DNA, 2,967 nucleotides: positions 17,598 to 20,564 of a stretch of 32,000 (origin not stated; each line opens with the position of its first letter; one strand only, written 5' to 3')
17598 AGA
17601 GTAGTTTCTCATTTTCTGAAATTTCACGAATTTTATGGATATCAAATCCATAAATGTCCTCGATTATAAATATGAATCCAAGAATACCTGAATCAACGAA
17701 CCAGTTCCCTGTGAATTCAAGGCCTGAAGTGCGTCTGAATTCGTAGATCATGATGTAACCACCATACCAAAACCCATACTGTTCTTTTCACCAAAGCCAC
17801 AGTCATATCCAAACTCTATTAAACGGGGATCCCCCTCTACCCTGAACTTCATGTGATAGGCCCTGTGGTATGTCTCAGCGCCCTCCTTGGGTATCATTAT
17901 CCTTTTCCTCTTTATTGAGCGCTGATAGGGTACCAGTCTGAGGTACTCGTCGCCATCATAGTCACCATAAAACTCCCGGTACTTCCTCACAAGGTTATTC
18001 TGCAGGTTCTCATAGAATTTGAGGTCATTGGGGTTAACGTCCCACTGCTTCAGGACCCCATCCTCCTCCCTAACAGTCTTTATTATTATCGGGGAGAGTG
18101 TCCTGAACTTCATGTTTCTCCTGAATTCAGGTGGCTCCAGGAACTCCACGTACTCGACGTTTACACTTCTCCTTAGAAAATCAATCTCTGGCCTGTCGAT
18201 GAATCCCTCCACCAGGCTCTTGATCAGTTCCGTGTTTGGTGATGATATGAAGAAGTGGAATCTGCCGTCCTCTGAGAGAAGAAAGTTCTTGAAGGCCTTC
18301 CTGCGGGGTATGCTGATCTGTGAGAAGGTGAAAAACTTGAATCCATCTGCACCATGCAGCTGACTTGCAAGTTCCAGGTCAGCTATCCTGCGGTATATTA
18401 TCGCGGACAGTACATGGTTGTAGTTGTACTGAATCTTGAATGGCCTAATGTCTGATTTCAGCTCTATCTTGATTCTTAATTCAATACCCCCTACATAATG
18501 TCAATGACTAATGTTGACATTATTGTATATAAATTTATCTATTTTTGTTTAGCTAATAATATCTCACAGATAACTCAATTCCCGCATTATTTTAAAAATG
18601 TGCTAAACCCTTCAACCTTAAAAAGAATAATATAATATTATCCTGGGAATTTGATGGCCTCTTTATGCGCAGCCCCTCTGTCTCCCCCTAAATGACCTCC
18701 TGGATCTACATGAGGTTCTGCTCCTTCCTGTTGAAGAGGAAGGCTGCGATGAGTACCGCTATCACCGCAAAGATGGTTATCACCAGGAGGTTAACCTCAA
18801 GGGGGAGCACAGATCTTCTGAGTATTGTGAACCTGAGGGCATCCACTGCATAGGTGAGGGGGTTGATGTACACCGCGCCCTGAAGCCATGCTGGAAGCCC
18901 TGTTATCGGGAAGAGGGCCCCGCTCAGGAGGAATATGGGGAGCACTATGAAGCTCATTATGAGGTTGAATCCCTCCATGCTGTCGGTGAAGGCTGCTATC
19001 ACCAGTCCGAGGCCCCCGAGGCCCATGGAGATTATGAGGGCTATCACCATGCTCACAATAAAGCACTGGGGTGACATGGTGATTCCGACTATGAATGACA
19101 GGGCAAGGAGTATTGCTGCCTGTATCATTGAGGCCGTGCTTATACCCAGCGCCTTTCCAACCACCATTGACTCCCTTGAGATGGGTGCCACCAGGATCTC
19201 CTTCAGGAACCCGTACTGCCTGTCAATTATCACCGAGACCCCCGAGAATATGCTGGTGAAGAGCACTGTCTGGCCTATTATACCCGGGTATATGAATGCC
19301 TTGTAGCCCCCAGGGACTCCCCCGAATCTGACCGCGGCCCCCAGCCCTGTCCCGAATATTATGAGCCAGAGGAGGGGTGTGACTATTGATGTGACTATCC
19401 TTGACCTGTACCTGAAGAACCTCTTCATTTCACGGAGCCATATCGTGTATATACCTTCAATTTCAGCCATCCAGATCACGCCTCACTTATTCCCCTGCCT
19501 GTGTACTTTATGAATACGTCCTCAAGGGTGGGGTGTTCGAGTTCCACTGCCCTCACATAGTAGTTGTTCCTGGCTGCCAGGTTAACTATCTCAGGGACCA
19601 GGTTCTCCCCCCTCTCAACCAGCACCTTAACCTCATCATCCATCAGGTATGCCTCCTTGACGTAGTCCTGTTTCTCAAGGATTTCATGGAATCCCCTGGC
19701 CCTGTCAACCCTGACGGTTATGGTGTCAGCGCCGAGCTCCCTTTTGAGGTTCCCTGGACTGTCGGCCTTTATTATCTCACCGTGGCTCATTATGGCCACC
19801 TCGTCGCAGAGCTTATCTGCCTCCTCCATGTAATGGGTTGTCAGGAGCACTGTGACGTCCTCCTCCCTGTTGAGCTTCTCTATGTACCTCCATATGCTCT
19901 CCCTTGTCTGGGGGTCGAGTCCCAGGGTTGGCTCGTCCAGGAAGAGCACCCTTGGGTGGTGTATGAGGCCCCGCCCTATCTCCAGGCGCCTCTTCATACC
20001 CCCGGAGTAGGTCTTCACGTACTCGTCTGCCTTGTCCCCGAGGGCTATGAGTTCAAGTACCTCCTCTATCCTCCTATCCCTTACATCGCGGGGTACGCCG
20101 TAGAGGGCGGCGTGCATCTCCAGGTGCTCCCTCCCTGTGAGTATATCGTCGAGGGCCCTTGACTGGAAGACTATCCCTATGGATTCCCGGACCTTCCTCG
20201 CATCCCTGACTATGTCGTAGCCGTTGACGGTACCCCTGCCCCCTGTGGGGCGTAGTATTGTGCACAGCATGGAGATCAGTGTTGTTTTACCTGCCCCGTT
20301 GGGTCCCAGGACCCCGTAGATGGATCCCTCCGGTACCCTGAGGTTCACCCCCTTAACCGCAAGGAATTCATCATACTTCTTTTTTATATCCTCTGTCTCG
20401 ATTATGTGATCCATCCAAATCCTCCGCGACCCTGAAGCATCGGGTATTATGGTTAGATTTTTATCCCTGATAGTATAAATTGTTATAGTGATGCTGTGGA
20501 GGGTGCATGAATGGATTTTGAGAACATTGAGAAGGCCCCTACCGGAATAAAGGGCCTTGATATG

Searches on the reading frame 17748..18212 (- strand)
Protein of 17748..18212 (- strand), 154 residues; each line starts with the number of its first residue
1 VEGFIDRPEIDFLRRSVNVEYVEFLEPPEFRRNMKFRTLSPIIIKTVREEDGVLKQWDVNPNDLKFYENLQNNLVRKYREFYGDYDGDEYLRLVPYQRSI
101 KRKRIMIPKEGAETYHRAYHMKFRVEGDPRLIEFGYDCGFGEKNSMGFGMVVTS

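Call 73: search_protein_families(library=pfam, proteins=[window:17748-18212:-], max_evalue=0.00001)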
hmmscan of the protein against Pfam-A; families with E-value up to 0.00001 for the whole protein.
window:17748-18212:- (154 aa): 1 family
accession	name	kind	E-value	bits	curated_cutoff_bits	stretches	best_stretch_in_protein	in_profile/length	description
PF01881.21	Cas_Cas6_C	-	2.4e-38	132.2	23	1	26-151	2-123/125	CRISPR associated protein Cas6, C-terminal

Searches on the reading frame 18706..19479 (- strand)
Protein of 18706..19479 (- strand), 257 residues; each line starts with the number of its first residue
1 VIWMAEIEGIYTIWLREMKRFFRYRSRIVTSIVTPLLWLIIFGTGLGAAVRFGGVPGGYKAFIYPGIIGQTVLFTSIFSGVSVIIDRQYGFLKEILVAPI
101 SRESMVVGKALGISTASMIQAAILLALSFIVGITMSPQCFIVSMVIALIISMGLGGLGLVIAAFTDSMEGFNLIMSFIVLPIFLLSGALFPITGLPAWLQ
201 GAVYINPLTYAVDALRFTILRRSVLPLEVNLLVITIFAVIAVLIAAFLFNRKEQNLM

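Call 73: search_protein_families(library=pfam, proteins=[window:18706-19479:-], max_evalue=0.00001)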
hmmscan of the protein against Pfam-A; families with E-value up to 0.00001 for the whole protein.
window:18706-19479:- (257 aa): 2 families
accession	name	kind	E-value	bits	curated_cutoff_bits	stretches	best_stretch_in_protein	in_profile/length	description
PF01061.29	ABC2_membrane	-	1e-37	130.2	26.9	1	10-219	3-210/211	ABC-2 type transporter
PF12698.13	ABC2_membrane_3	-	3.5e-14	53.1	31.6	1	57-246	158-346/347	ABC-2 family transporter protein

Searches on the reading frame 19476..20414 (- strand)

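Call 73: search_protein_families(library=pfam, proteins=[window:19476-20414:-], max_evalue=0.00001)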
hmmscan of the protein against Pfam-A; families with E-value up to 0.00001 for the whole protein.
window:19476-20414:- (312 aa): 3 families
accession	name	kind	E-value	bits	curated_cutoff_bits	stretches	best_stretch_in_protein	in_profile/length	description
PF00005.33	ABC_tran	-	8.9e-32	111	25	1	21-163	2-136/137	ABC transporter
PF13304.12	AAA_21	-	9.7e-11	42.7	27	1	154-194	258-298/304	AAA domain, putative AbiEii toxin, Type IV TA system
PF13732.12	DrrA1-3_C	-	2.5e-10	41.4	27.4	1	222-305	5-81/81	ATP-binding protein DrrA1-3-like, C-terminal domain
